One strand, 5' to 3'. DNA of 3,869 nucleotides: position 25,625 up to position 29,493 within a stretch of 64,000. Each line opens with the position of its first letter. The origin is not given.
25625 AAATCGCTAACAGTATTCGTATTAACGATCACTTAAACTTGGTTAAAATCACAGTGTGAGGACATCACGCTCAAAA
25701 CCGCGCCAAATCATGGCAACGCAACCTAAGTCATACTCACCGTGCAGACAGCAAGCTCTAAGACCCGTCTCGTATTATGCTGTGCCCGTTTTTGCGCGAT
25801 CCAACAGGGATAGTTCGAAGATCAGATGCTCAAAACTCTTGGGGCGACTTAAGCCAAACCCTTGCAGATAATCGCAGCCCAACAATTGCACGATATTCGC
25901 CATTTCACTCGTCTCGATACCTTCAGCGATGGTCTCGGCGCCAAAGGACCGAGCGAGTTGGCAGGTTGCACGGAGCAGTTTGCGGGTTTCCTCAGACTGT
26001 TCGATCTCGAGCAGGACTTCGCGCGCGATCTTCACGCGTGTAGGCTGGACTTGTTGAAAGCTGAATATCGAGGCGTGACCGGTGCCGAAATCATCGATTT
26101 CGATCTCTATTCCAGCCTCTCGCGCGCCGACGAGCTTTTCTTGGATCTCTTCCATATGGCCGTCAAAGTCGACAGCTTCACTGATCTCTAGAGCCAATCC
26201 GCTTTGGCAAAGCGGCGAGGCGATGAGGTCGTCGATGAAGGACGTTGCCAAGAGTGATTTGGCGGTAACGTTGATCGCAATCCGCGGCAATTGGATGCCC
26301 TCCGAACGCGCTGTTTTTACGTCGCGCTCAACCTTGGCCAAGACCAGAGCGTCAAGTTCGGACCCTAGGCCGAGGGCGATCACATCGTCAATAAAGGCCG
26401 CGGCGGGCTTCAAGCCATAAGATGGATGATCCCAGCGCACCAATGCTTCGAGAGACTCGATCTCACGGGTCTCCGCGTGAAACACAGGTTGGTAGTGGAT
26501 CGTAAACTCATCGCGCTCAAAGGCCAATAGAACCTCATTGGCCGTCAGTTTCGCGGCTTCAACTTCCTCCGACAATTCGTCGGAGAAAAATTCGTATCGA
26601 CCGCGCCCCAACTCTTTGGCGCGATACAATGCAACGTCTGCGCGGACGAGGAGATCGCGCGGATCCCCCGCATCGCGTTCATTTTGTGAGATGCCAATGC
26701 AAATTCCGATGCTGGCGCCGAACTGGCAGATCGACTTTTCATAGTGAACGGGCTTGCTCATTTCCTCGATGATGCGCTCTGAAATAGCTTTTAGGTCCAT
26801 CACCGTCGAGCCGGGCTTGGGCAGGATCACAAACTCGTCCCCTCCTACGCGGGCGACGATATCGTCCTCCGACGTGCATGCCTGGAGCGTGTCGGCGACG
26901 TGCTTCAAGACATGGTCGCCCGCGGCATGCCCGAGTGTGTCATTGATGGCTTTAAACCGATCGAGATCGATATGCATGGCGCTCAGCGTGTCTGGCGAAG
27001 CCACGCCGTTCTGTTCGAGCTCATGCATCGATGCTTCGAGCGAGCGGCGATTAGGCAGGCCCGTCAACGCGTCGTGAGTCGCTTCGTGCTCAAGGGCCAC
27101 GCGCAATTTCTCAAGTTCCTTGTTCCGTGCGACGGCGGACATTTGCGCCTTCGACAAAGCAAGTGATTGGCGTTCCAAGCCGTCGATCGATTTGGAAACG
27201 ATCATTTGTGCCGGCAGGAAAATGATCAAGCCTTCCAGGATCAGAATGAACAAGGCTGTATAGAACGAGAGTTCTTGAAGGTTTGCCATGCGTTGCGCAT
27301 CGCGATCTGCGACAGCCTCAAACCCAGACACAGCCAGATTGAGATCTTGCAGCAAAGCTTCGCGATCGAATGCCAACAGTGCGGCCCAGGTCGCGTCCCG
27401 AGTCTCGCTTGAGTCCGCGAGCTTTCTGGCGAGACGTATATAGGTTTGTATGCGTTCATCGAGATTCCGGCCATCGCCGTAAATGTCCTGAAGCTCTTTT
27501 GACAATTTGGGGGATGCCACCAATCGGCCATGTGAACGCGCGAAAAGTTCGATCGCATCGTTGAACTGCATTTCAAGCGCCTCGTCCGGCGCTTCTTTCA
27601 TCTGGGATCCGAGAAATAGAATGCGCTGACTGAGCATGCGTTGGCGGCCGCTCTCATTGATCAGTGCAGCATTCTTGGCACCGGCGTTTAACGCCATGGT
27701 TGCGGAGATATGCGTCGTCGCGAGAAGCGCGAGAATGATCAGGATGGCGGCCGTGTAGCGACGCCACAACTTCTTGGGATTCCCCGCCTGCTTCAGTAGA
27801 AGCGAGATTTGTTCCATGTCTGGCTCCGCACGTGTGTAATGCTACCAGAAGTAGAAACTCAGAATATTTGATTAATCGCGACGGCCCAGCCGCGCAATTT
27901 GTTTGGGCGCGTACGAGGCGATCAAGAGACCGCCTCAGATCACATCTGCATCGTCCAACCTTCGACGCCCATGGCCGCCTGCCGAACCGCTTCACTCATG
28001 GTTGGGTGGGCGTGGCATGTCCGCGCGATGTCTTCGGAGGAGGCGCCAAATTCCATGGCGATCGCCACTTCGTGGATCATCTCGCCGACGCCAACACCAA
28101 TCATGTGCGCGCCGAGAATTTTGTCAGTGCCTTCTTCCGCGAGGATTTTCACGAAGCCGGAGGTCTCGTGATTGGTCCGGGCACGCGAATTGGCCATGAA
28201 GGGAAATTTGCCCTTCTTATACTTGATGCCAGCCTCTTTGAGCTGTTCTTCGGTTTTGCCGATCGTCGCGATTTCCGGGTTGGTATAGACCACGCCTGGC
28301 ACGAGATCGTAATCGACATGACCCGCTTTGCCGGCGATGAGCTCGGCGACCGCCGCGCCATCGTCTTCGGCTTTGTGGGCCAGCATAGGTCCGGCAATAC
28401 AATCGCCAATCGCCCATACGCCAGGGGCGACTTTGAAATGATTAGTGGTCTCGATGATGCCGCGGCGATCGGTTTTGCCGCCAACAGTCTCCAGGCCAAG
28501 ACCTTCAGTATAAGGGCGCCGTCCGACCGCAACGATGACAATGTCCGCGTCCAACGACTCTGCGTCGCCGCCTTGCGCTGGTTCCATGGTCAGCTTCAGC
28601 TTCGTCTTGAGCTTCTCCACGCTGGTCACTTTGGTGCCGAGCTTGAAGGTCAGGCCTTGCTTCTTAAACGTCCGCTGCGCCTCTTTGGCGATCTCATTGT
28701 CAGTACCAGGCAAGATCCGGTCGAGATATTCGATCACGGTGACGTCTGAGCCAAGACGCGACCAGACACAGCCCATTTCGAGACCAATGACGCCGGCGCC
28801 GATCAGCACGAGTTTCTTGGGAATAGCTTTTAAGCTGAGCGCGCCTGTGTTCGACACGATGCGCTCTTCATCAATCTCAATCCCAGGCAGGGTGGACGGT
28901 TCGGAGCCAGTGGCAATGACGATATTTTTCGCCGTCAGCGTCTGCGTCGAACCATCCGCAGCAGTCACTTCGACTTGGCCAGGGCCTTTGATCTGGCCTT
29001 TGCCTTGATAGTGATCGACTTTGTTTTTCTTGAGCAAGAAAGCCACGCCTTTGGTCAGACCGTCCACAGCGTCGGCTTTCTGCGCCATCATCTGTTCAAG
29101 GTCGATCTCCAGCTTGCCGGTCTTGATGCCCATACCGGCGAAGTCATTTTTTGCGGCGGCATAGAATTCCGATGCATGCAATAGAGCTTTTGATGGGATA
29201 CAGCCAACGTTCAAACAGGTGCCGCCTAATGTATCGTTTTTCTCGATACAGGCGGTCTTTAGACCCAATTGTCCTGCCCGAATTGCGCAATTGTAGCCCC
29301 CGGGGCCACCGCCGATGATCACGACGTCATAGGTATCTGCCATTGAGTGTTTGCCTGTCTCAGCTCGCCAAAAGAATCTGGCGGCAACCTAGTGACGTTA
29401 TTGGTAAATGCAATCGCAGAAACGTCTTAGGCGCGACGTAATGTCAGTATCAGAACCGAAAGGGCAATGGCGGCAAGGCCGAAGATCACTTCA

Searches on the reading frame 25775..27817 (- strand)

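Call 63: search_protein_families(library=ncbifam, proteins=[window:25775-27817:-], max_evalue=1e-10)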
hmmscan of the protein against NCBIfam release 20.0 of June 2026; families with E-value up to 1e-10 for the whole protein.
window:25775-27817:- (680 aa): 27 families (the best 25 are shown)
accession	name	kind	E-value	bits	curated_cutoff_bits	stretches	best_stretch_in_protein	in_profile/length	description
NF045675.1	PhdiestaseDibA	equivalog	2.2e-82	277.3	980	1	240-664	197-620/623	phosphodiesterase DibA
NF053781.1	cdiGMPphdstlr2612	equivalog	3e-76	257.1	1600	1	238-665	832-1261/1268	Tlr1612 family c-di-GMP phosphodiesterase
NF007474.0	PRK10060.1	equivalog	1.5e-72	244.8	782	1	164-661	162-646/663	cyclic di-GMP phosphodiesterase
NF008467.0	PRK11359.1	equivalog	9.5e-64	215.7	857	1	225-663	357-786/800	oxygen-sensing cyclic-di-GMP phosphodiesterase DosP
NF007298.0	PRK09776.1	equivalog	2.8e-60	204.3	1135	1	237-666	675-1103/1111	diguanylate cyclase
NF052458.1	PhdiestGepA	equivalog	7.4e-55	186.5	1200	1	240-663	419-835/840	phosphodiesterase GepA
NF007423.1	PRK09966.1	equivalog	5.8e-45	153.8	325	1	231-401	224-390/390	diguanylate cyclase DgcN/YfiN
TIGR00254.1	GGDEF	domain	4e-40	137.3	37.4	1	242-410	1-166/168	diguanylate cyclase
NF008807.1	PRK11829.1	equivalog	2.1e-37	128.6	733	1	234-660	230-653/670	biofilm formation regulator HmsP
NF038266.1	diguan_SiaD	equivalog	5.6e-37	127.5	290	1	233-407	81-251/252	biofilm regulation diguanylate cyclase SiaD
NF007839.0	PRK10551.1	equivalog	3.8e-36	124.7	461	1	426-666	265-507/518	cyclic di-GMP phosphodiesterase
NF007135.0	PRK09581.1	equivalog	1.5e-34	119.7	474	1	229-407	272-451/457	PleD family two-component system response regulator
NF007380.0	PRK09894.1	equivalog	3.2e-32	112.1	256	1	236-413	118-289/296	diguanylate cyclase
NF045673.1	c-di-GMPRcptLapD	equivalog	8.8e-30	103.6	1020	1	241-660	231-645/647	cyclic di-GMP receptor LapD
NF051473.1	DigCycDgcsShew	equivalog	1e-29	103.9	400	1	243-409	132-289/291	diguanylate cyclase DgcS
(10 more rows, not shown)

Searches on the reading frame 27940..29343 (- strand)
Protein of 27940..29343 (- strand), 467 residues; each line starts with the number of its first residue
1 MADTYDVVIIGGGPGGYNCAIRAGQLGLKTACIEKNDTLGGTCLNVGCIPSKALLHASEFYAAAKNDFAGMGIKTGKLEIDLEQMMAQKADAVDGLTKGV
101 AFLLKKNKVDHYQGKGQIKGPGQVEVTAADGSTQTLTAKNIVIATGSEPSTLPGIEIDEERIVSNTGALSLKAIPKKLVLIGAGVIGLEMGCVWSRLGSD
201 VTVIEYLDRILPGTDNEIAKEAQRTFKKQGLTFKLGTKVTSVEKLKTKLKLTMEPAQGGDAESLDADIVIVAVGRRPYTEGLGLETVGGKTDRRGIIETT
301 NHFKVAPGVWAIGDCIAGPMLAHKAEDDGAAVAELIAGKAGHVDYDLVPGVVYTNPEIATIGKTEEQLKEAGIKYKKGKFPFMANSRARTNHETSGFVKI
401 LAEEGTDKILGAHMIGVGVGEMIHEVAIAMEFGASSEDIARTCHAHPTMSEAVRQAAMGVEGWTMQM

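Call 63: search_protein_families(library=ncbifam, proteins=[window:27940-29343:-], max_evalue=1e-10)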
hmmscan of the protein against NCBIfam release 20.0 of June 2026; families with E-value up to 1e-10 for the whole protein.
window:27940-29343:- (467 aa): 38 families (the best 25 are shown)
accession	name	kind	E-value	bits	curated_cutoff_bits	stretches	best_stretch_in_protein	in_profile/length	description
TIGR01350.1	lipoamide_DH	equivalog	8.4e-168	558.8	408.8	1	5-463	2-457/461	dihydrolipoyl dehydrogenase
TIGR02053.1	MerA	equivalog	1.1e-105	354.3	454.45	1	5-459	1-452/465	mercury(II) reductase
NF003585.0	PRK05249.1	equivalog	1.8e-101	340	465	1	4-458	6-455/464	Si-specific NAD(P)(+) transhydrogenase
NF004776.0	PRK06116.1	equivalog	4.7e-91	306.1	480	1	1-451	1-444/450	glutathione-disulfide reductase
NF004943.0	PRK06292.2-1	equivalog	3.2e-89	299.8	432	1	3-458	2-453/456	dihydrolipoyl dehydrogenase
NF004991.0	PRK06370.1-3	subfamily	1.4e-87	294.4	620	1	2-457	33-484/509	FAD-containing oxidoreductase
NF004946.0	PRK06292.2-4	subfamily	4.8e-86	289.4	634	1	3-457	2-467/487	dihydrolipoyl dehydrogenase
NF004947.0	PRK06292.2-5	equivalog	4.8e-83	279.6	592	1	3-458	2-456/474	dihydrolipoyl dehydrogenase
NF005883.0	PRK07845.1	equivalog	5.7e-83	279.4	479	1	6-458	4-457/466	NAD(P)H-quinone dehydrogenase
NF004992.0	PRK06370.1-4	equivalog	1.9e-79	267.3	629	1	2-453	2-448/459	FAD-containing oxidoreductase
TIGR01424.1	gluta_reduc_2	equivalog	1.5e-78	264.4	606.05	1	5-452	3-441/446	glutathione-disulfide reductase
NF004945.0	PRK06292.2-3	equivalog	1.6e-77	261.4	494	1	4-453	3-445/457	dihydrolipoyl dehydrogenase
NF004939.0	PRK06292.1-1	equivalog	3.8e-76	256.7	435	1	4-458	5-456/476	dihydrolipoyl dehydrogenase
TIGR01421.1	gluta_reduc_1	equivalog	9.7e-75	252.5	556.15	1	4-452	2-445/450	glutathione-disulfide reductase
NF005884.0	PRK07846.1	equivalog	1.9e-74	251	501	1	3-460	2-451/454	mycothione reductase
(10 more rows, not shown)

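Call 72: find_homologous_proteins(query=window:27940-29343:-, max_evalue=1e-100)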
Query window:27940-29343:- (467 aa): 8000 proteins with E <= 1e-100 among 8000 candidates; the best 120 are listed.
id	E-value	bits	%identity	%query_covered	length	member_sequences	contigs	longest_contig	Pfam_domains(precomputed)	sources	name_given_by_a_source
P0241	1.0e-293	992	96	100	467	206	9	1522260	PF13434.13,PF13450.13,PF02852.29,PF07992.21,PF00070.34,PF13738.13,PF12831.14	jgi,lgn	jgi:dihydrolipoamide dehydrogenase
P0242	1.3e-285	965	93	100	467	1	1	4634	PF13434.13,PF13450.13,PF02852.29,PF07992.21,PF00070.34,PF13738.13,PF03486.21,PF01134.29,PF12831.14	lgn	-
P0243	5.8e-283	957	91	100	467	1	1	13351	PF13434.13,PF13450.13,PF02852.29,PF07992.21,PF00070.34,PF13738.13,PF03486.21,PF01134.29,PF12831.14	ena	-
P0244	7.9e-283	956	91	100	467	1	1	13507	PF13434.13,PF13450.13,PF02852.29,PF07992.21,PF00070.34,PF13738.13,PF03486.21,PF01134.29,PF12831.14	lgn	-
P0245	1.0e-282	956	90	100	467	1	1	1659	PF13434.13,PF13450.13,PF00890.31,PF02852.29,PF07992.21,PF00070.34,PF13738.13,PF03486.21,PF01134.29,PF12831.14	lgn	-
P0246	2.0e-282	955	91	100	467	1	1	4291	PF13434.13,PF13450.13,PF02852.29,PF07992.21,PF00070.34,PF13738.13,PF03486.21,PF01134.29,PF12831.14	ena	-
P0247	4.0e-282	954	91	100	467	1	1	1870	PF13434.13,PF13450.13,PF02852.29,PF07992.21,PF00070.34,PF13738.13,PF03486.21,PF01134.29,PF12831.14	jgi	-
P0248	2.6e-277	938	90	100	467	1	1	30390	PF13434.13,PF13450.13,PF00890.31,PF02852.29,PF07992.21,PF00070.34,PF13738.13,PF03486.21,PF12831.14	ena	-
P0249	7.5e-277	936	90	100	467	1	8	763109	PF13434.13,PF13450.13,PF00890.31,PF02852.29,PF07992.21,PF00070.34,PF13738.13,PF03486.21,PF12831.14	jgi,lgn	jgi:dihydrolipoamide dehydrogenase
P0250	9.2e-277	936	90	100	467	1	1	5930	PF13450.13,PF02852.29,PF07992.21,PF00070.34,PF13738.13,PF12831.14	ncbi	-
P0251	1.4e-276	936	90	100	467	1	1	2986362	PF13434.13,PF13450.13,PF00890.31,PF02852.29,PF07992.21,PF00070.34,PF13738.13,PF03486.21,PF12831.14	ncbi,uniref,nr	ncbi:dihydrolipoyl dehydrogenase [Hyphomonas sp. FCG-A18]|uniref:dihydrolipoyl dehydrogenase n=1 Tax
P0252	1.8e-276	935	90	100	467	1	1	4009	PF13434.13,PF13450.13,PF00890.31,PF02852.29,PF07992.21,PF00070.34,PF13738.13,PF03486.21,PF12831.14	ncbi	ncbi:MAG: dihydrolipoyl dehydrogenase [Pseudomonadota bacterium]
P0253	4.0e-276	934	90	100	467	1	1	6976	PF13434.13,PF13450.13,PF00890.31,PF02852.29,PF07992.21,PF00070.34,PF13738.13,PF12831.14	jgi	-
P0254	1.9e-275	932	89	100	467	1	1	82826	PF13434.13,PF13450.13,PF00890.31,PF02852.29,PF07992.21,PF00070.34,PF13738.13,PF03486.21,PF01134.29,PF12831.14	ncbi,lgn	-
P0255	2.0e-275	932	90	100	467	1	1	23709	PF01946.24,PF13434.13,PF13450.13,PF00890.31,PF02852.29,PF07992.21,PF00070.34,PF13738.13,PF03486.21,PF01134.29,PF12831.14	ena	-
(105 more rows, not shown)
